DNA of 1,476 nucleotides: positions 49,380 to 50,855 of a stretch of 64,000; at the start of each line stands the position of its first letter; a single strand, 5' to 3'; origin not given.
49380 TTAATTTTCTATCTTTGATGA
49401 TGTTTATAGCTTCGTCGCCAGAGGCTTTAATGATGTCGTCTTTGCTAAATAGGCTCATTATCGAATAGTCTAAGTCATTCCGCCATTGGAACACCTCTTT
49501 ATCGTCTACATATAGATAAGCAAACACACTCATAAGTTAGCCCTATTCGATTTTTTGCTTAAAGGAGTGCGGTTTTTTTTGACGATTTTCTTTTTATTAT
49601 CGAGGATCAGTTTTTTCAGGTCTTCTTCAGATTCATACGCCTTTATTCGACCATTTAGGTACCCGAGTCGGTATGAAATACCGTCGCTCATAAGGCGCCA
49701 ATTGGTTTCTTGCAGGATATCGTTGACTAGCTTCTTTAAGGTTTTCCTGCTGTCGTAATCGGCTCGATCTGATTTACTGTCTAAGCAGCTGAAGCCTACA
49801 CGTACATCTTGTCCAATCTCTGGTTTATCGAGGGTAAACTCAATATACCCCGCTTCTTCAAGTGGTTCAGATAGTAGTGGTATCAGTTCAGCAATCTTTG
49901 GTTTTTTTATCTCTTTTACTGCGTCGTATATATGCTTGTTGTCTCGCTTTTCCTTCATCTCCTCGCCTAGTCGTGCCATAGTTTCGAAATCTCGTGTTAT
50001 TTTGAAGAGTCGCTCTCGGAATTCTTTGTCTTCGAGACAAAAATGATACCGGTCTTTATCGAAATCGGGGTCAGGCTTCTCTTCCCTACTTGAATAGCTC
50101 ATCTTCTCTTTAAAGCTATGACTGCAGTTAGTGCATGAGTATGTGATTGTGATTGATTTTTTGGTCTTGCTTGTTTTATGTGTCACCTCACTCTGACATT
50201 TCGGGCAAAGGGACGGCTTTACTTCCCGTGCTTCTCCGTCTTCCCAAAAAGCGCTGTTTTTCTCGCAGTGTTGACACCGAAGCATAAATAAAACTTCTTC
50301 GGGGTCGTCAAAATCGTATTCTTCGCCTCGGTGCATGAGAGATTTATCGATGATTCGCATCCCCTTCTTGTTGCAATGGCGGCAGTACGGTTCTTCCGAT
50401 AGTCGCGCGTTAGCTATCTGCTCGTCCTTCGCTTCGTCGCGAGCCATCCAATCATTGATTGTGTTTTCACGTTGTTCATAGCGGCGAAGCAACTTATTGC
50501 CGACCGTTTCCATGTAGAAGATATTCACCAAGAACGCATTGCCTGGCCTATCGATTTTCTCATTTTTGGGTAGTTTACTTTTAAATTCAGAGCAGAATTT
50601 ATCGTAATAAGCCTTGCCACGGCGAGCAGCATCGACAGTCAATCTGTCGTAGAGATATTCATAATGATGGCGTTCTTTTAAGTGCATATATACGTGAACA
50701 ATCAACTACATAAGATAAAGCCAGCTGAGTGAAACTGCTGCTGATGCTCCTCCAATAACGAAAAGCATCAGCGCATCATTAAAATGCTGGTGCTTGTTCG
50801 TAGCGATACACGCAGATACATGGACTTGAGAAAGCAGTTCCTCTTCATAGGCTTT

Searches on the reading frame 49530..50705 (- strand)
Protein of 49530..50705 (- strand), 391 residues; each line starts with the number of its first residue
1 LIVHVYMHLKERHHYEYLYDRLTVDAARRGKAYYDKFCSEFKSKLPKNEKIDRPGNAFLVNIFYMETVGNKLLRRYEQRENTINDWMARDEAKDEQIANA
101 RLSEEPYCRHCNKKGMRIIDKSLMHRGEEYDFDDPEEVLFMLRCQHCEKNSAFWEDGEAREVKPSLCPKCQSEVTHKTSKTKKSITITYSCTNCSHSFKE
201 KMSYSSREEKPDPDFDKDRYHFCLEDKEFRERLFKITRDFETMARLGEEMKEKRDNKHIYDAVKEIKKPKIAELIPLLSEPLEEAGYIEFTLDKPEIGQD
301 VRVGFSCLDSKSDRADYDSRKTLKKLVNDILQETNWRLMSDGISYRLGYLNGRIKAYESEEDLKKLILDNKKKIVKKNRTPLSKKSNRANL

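Call 3: search_protein_families(library=pfam, proteins=[window:49530-50705:-], max_evalue=0.1)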
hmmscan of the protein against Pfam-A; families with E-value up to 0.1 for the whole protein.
window:49530-50705:- (391 aa): 7 families
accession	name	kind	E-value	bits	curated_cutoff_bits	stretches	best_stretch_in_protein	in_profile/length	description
PF09723.15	Zn_ribbon_8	-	0.00082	19.8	34.4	0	143-175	7-37/41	Zinc ribbon domain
PF04828.22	GFA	-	0.0015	19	24.3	1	146-203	53-110/115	Glutathione-dependent formaldehyde-activating enzyme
PF04606.18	Ogr_Delta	-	0.0022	18.3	26.3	1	167-204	2-43/47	Ogr/Delta-like zinc finger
PF24042.1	DUF7351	-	0.01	16.1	31.2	1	160-204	62-110/177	Domain of unknown function (DUF7351)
PF23470.1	Zn_ribbon_PF0610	-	0.048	13.9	26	0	164-173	18-27/39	PF0610 rubredoxin-like zinc beta-ribbon domain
PF08274.17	Zn_Ribbon_YjdM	-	0.072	13.6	30.8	1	167-196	5-27/30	PhnA Zinc-Ribbon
PF25232.1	DUF7848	-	0.082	13.5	24.5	0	134-160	22-48/80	Domain of unknown function (DUF7848)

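Call 4: search_protein_families(library=padloc, proteins=[window:49530-50705:-], max_evalue=0.1)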
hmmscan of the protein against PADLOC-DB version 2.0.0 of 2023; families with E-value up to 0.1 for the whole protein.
window:49530-50705:- (391 aa): 1 family
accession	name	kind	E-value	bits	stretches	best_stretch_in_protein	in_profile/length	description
PDLC03864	LmuB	-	0.0058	13.2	1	162-229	361-409/657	-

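Call 43: find_homologous_proteins(query=window:49530-50687:-, max_evalue=0.001)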
Query window:49530-50687:- (385 aa): 594 proteins with E <= 0.001 among 3419 candidates; the best 120 are listed.
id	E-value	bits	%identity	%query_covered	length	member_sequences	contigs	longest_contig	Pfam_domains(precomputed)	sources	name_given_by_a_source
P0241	7.1e-259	876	100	100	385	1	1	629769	-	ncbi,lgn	-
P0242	3.4e-225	765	86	100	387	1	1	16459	-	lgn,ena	-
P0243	2.6e-190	650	72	99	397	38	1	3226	-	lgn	-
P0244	3.7e-190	650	73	99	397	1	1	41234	-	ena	-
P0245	2.5e-187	640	71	100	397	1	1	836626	-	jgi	-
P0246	5.3e-187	639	74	94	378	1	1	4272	-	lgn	-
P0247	7.5e-187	639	75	93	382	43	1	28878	-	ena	-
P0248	8.6e-187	639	74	95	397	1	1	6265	-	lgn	-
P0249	1.3e-185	635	70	100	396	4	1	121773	-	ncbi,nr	ncbi:hypothetical protein EOM60_00260 [Candidatus Saccharibacteria bacterium]|nr:hypothetical protei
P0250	1.7e-185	634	72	95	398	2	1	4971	-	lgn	-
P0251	1.9e-185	634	72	100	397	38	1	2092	-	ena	-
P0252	2.4e-185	634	71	99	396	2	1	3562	PF09723.16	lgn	-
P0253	4.4e-185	633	71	99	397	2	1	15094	-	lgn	-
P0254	3.0e-184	630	73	95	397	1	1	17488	-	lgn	-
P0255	6.0e-184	629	70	100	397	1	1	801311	-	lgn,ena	-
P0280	1.8e-176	605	70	98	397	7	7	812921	PF12760.13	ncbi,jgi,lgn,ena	-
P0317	6.6e-171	586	68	95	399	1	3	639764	-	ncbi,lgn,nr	ncbi:MAG: hypothetical protein QFB87_02780 [Patescibacteria group bacterium]|nr:hypothetical protein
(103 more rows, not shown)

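Call 44: find_encoding_contigs(protein=P0280, flank=7000, max_places=3)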
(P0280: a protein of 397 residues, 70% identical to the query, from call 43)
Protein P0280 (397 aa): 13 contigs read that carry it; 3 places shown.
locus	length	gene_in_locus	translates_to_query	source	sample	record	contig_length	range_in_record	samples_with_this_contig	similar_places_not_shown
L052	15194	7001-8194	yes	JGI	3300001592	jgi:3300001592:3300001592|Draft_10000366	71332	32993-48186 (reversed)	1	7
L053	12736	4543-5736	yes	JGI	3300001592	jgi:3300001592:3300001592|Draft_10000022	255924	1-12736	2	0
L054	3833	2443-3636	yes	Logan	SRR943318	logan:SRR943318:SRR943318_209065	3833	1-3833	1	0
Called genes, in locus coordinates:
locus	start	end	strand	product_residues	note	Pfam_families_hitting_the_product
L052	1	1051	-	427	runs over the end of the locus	PF00239:Resolvase, PF07508:Recombinase, PF13408:Zn_ribbon_recom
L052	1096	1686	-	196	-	-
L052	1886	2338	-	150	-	-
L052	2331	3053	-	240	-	PF01555:N6_N4_Mtase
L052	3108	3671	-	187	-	PF02195:ParB_N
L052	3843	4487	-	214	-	PF06114:Peptidase_M78 (weak)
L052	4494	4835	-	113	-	PF12844:HTH_19 (weak), PF13560:HTH_31 (weak), PF01381:HTH_3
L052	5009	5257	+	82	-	PF09954:DUF2188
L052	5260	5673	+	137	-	-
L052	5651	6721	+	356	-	PF14386:DUF4417 (weak)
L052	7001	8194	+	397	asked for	PF12760:Zn_ribbon_IS1595 (faint)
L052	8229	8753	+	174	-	PF01661:Macro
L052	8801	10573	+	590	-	-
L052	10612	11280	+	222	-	-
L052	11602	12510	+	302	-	-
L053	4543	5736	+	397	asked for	PF12760:Zn_ribbon_IS1595 (faint)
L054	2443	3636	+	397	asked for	PF12760:Zn_ribbon_IS1595 (faint)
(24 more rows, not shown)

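Call 45: find_encoding_contigs(protein=P0317, flank=7000, max_places=2)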
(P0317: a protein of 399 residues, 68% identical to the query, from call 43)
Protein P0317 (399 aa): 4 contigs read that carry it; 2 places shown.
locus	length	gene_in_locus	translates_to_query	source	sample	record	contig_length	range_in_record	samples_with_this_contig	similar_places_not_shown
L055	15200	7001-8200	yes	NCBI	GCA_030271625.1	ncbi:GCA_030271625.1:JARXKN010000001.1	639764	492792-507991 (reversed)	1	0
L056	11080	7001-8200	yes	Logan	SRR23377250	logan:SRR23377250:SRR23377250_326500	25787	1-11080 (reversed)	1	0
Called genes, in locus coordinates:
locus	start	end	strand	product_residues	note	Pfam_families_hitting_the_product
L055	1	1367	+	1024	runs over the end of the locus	PF04313:HSDR_N, PF04851:ResIII, PF18766:SWI2_SNF2, PF22679:T1R_D3-like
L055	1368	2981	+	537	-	PF02384:N6_Mtase, PF05175:MTS (weak), PF07669:Eco57I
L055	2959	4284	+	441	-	PF01420:Methylase_S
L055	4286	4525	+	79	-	PF09397:FtsK_gamma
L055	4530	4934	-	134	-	PF13384:HTH_23 (weak)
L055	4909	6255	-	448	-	PF02195:ParB_N, PF01555:N6_N4_Mtase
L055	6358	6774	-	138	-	-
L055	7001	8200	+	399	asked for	-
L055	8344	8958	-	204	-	PF01545:Cation_efflux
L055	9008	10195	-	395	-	PF07690:MFS_1, PF12832:MFS_1_like, PF00083:Sugar_tr, PF07690:MFS_1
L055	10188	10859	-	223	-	PF01569:PAP2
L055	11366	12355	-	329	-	-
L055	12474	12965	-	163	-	PF01243:PNPOx_N, PF12900:Pyridox_ox_2, PF16242:Pyrid_ox_like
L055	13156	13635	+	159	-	PF01243:PNPOx_N, PF16242:Pyrid_ox_like (weak)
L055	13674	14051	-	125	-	-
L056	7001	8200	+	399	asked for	-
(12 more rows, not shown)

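Call 52: find_related_loci(query=P0241, collection=viral_contigs, flank=8000)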
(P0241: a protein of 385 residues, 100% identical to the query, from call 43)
Query P0241 (385 aa) in viral_contigs; peptide patterns used: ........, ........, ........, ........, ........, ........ (x = any residue, [..] = any of these).
19 stretches matched a pattern, but none encodes a relative of the query by tblastn (E <= 1e-3).

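Call 55: find_related_loci(query=A2, collection=viral_contigs, flank=9000)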
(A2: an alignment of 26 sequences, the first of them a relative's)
Query A2 (385 aa) in viral_contigs; peptide patterns used: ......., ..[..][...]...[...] (x = any residue, [..] = any of these).
37 stretches matched a pattern; 3 encode a relative of the query (tblastn E <= 1e-3); 3 distinct loci.
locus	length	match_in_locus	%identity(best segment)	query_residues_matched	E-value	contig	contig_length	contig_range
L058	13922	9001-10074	36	2-364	8e-61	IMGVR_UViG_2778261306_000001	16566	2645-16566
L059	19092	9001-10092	30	1-367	3e-44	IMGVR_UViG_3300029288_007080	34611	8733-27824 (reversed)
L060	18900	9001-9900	36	61-361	1e-40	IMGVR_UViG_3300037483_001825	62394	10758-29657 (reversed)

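Call 67: predict_structure(alignment_id=A2)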
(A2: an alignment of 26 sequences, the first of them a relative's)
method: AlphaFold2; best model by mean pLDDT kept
length: 385 residues; sequences in the alignment: 26
mean_pLDDT: 72.1   pTM: 0.48
mean pLDDT of the five models: 72.1, 69.5, 66.9, 66.8, 66.5
residues with pLDDT >= 90: 73; 70-90: 156; 50-70: 101; < 50: 55
segments of 3 or more residues with pLDDT < 50: 259-265, 302-305, 341-360, 365-385
pLDDT, mean of each block of 10 residues (from residue 1): 77 92 94 91 83 90 94 91 83 83 83 82 64 86 84 70 81 72 83 69 76 92 92 86 73 53 53 69 60 57 51 67 66 54 36 42 44 37 35
secondary structure, 60 per line:
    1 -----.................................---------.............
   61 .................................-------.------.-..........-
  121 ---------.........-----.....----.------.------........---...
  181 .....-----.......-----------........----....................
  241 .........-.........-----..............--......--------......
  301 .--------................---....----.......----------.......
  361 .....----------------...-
elements in order: H6-38 H48-93 E110-119 E130-138 E144-148 E167-174 E178-185 E191-197 H209-216 H221-249 H251-259 H265-278 E281-286 E295-301 H310-325 H329-332 E337-343 H354-365

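Call 70: fold_search(model_id=the predicted structure, library=pdb)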
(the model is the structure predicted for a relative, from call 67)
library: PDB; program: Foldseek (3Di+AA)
matches with E <= 10: 789; with E <= 0.001: 0
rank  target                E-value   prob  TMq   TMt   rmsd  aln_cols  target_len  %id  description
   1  1wh9_MODEL_1_A        4.2e-02  0.96  0.16  0.45   6.0        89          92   12  Solution structure of the KH domain of human ribosomal protein S3 (released 2004-11-28)
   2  3o2e                  4.7e-02  0.94  0.14  0.43   4.5        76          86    9  Crystal structure of a bol-like protein from babesia bovis (released 2010-10-13)
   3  6vda                  5.0e-02  0.99  0.17  0.58   3.9        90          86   10  Metal-bound C-terminal domain of CzcD transporter from Thermotoga maritima (released 2020-06-24)
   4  8za9_E                7.5e-02  0.20  0.11  0.09  23.8       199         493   14  Cryo-EM structure of HBMBPP-BTN2A1-BTN3A1 complex (released 2025-04-30)
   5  5xyi_D                8.4e-02  0.99  0.17  0.28   3.9        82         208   21  Small subunit of Trichomonas vaginalis ribosome (released 2017-08-30)
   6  9j5j_G                8.9e-02  0.16  0.11  0.09  28.5       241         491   10  Cryo-EM structure of BTN2A1-BTN3A1-BTN3A2 in complex with gdTCR (released 2025-05-21)
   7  6h87                  9.4e-02  0.97  0.16  0.50   3.7        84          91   11  MamM CTD D249N - Zinc form (released 2019-08-14)
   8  6az1_C                9.9e-02  0.99  0.16  0.27   4.0        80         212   14  Cryo-EM structure of the small subunit of Leishmania ribosome bound to paromomycin (released 2017-12-06)
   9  8za9_G                9.9e-02  0.18  0.11  0.09  24.0       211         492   11  Cryo-EM structure of HBMBPP-BTN2A1-BTN3A1 complex (released 2025-04-30)
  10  7qca_SD0              1.1e-01  0.97  0.15  0.25   4.5        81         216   21  Spraguea lophii ribosome (released 2022-11-30)
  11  8cdr_g                1.1e-01  0.92  0.15  0.26   7.7       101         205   17  Translocation intermediate 2 (TI-2) of 80S S. cerevisiae ribosome with ligands and eEF2 in the presence of sordarin (released 2023-09-20)
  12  7oya_D2               1.2e-01  0.89  0.15  0.25   7.3       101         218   17  Cryo-EM structure of the 1 hpf zebrafish embryo 80S ribosome (released 2022-07-13)
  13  8hhj_A                1.2e-01  0.99  0.16  0.51   3.4        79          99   11  Crystal structure of the MafB2-CTMGI-2B16B6/MafI2MGI-2B16B6 complex (released 2023-11-15)
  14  5a2q_D                1.2e-01  0.84  0.15  0.24  11.3       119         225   17  Structure of the HCV IRES bound to the human ribosome (released 2015-07-15)
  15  6g55_A                1.3e-01  0.96  0.16  0.55   3.7        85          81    9  MamM CTD C267S (released 2018-10-31)
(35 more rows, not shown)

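Call 74: search_protein_families(library=phrogs, proteins=[window:49530-50687:-], max_evalue=0.001)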
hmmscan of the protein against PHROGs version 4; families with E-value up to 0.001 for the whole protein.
window:49530-50687:- (385 aa): 1 family
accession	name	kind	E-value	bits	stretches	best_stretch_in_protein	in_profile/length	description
phrog_1305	-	DNA, RNA and nucleotide metabolism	6.8e-05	23.4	0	158-210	16-73/226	DNA binding protein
